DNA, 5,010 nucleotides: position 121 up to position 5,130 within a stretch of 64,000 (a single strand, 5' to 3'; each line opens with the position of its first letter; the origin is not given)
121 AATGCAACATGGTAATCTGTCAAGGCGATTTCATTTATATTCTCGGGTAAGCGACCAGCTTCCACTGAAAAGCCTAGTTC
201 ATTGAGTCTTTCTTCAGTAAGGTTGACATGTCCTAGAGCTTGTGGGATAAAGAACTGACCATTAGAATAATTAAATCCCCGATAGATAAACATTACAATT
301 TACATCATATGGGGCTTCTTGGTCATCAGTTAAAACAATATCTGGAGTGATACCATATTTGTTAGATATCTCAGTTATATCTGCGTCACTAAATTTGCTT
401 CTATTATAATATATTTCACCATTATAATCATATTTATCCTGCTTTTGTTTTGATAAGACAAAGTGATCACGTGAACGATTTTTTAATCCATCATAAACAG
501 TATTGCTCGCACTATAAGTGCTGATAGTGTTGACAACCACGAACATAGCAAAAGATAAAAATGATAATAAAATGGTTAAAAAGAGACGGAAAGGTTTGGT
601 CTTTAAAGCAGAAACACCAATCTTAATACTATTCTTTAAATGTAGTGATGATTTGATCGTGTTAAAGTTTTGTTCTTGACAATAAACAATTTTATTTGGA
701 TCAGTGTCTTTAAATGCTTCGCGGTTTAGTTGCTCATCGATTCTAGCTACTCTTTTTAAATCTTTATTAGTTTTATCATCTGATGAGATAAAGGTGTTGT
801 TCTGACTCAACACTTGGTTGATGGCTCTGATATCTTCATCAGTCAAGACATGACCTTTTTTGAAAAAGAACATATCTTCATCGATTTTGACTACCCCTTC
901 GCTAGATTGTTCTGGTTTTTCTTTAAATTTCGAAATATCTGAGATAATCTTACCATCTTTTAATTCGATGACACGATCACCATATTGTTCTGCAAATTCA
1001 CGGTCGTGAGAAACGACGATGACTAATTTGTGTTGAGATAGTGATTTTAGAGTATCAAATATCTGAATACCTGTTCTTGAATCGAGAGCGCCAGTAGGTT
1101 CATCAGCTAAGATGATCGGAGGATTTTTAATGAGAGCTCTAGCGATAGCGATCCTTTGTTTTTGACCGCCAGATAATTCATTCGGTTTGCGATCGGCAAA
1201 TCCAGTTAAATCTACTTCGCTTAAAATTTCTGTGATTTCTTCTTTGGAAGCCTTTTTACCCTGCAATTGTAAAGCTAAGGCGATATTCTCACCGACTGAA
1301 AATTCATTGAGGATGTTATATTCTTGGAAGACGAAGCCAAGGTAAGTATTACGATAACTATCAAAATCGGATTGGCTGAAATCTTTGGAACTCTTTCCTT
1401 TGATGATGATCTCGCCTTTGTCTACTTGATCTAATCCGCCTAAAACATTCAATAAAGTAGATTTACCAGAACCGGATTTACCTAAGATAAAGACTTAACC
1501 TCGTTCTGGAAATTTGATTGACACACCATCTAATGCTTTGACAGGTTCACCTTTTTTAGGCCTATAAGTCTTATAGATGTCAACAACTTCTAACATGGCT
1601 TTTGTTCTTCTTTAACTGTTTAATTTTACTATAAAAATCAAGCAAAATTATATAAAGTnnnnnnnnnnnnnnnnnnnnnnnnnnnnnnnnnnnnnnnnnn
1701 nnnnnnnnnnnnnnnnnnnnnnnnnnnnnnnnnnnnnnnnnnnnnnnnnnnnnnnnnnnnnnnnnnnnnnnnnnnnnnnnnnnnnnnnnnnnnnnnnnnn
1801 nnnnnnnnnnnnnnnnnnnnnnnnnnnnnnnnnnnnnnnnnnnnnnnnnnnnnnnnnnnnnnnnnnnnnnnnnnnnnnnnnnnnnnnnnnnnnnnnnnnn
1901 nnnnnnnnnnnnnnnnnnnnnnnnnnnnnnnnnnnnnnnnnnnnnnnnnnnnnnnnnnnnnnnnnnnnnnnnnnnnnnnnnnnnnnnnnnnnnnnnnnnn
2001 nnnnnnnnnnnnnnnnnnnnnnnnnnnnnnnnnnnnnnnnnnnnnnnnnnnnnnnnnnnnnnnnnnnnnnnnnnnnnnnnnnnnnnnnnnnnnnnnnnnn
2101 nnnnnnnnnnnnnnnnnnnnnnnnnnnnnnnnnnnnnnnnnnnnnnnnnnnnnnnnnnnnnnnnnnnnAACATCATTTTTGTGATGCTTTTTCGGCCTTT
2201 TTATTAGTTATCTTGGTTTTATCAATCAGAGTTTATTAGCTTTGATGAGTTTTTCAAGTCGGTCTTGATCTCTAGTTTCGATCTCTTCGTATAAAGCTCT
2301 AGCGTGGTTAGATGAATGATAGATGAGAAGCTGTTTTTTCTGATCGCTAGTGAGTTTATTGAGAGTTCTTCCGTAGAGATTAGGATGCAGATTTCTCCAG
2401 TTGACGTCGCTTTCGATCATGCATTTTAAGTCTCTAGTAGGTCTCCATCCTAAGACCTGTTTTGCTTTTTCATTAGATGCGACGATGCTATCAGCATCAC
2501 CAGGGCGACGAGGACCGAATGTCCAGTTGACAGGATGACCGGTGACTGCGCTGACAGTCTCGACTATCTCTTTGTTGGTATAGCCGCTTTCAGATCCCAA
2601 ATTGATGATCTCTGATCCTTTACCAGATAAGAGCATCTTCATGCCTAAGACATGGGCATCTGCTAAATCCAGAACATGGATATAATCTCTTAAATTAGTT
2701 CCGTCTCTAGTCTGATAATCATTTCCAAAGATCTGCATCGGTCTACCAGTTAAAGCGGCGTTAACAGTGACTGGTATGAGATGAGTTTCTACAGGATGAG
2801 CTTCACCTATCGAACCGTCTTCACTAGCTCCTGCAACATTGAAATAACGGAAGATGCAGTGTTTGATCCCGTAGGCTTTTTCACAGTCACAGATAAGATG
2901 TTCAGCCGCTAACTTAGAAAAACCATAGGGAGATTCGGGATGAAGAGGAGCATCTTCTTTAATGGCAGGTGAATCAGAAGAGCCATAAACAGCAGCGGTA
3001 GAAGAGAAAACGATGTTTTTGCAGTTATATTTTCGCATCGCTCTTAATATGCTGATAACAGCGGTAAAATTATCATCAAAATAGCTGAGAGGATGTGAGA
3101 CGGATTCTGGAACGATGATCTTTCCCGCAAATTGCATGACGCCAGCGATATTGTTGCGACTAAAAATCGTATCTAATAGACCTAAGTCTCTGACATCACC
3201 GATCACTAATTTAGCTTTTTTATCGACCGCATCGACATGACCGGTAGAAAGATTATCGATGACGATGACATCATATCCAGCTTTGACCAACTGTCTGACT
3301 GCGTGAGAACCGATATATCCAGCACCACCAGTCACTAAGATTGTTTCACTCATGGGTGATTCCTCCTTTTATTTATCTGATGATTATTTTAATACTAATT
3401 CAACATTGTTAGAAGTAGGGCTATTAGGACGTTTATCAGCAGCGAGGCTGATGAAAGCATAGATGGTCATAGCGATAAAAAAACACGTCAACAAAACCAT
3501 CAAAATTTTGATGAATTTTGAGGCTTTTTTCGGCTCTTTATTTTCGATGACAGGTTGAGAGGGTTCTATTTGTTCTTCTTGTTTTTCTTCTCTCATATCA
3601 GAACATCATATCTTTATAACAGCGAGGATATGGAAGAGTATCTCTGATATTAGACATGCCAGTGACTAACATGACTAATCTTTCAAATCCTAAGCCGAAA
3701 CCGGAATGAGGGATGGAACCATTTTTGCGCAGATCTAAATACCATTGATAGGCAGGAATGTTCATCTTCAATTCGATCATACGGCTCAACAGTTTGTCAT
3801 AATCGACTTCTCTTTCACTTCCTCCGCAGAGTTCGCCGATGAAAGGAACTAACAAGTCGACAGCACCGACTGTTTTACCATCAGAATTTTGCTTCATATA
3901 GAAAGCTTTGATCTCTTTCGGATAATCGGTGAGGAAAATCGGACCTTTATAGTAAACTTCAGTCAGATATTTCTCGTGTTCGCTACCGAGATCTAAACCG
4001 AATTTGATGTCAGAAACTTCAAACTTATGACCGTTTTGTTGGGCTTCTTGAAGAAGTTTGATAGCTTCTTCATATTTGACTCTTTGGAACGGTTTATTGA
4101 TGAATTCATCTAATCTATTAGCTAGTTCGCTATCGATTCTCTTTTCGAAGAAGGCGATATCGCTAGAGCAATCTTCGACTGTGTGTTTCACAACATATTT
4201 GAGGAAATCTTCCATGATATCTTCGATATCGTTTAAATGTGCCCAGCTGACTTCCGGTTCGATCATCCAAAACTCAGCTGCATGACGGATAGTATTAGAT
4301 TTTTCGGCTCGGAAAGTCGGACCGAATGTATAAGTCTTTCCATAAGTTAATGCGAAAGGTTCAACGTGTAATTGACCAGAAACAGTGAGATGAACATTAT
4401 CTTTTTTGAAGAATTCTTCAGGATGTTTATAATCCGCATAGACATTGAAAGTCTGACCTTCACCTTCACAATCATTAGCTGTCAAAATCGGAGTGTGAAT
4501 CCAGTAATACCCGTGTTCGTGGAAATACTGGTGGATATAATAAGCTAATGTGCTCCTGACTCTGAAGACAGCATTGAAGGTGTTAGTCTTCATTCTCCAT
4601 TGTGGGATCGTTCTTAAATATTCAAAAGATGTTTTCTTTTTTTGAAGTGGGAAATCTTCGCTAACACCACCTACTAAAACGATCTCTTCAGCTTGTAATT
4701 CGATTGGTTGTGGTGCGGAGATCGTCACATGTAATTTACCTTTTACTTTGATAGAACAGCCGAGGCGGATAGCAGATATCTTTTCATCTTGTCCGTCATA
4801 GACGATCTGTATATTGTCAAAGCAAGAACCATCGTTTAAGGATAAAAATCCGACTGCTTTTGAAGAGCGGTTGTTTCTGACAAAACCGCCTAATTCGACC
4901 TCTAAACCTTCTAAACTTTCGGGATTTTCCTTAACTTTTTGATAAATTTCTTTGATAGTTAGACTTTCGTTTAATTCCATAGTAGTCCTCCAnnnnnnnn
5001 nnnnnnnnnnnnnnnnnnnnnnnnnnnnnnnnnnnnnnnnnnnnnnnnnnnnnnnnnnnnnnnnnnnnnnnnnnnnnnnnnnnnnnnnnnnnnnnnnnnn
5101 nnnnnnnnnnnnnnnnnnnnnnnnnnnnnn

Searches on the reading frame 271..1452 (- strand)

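Call 95: search_protein_families(library=pfam, proteins=[window:271-1452:-], max_evalue=0.0001)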
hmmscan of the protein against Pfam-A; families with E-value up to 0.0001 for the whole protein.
window:271-1452:- (393 aa): 2 families
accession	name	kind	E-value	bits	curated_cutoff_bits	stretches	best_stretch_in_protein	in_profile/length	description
PF00005.33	ABC_tran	-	1.1e-22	81.5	25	1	2-120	29-136/137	ABC transporter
PF02463.25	SMC_N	-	1.4e-08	34.9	40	1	58-164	108-211/220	RecF/RecN/SMC N terminal domain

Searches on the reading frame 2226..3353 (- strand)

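Call 95: search_protein_families(library=pfam, proteins=[window:2226-3353:-], max_evalue=0.0001)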
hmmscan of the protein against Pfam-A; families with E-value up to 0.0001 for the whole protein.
window:2226-3353:- (375 aa): 8 families
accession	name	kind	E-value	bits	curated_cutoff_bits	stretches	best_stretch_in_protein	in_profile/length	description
PF16363.11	GDP_Man_Dehyd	-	6.3e-59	200.5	27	1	6-314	1-330/332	GDP-mannose 4,6 dehydratase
PF01370.27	Epimerase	-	1.3e-57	195.5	20.9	1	5-253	1-240/240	NAD dependent epimerase/dehydratase family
PF01073.25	3Beta_HSD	-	2.3e-12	47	22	1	6-248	1-239/280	3-beta hydroxysteroid dehydrogenase/isomerase family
PF02719.21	Polysacc_synt_2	-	9e-12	45.2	20.2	1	5-177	1-175/293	Polysaccharide biosynthesis protein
PF07993.18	NAD_binding_4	-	1e-09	38.4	20.1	1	42-187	58-222/258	Male sterility protein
PF04321.23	RmlD_sub_bind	-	1.5e-09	37.8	27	1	4-176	2-154/287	RmlD substrate binding domain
PF05368.20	NmrA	-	1.3e-06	28.7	27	0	2-119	2-107/298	NmrA-like family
PF13460.12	NAD_binding_10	-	2.8e-06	27.8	27.2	1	9-129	1-108/184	NAD(P)H-binding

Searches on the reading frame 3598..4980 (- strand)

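Call 95: search_protein_families(library=pfam, proteins=[window:3598-4980:-], max_evalue=0.0001)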
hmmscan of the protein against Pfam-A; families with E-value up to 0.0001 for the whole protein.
window:3598-4980:- (460 aa): 2 families
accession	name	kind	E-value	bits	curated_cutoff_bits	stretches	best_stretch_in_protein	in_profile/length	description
PF00152.25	tRNA-synt_2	-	1.5e-64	218.4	25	1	130-453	13-306/308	tRNA synthetases class II (D, K and N)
PF01336.31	tRNA_anti-codon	-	1.3e-09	38.3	27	1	28-102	1-74/75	OB-fold nucleic acid binding domain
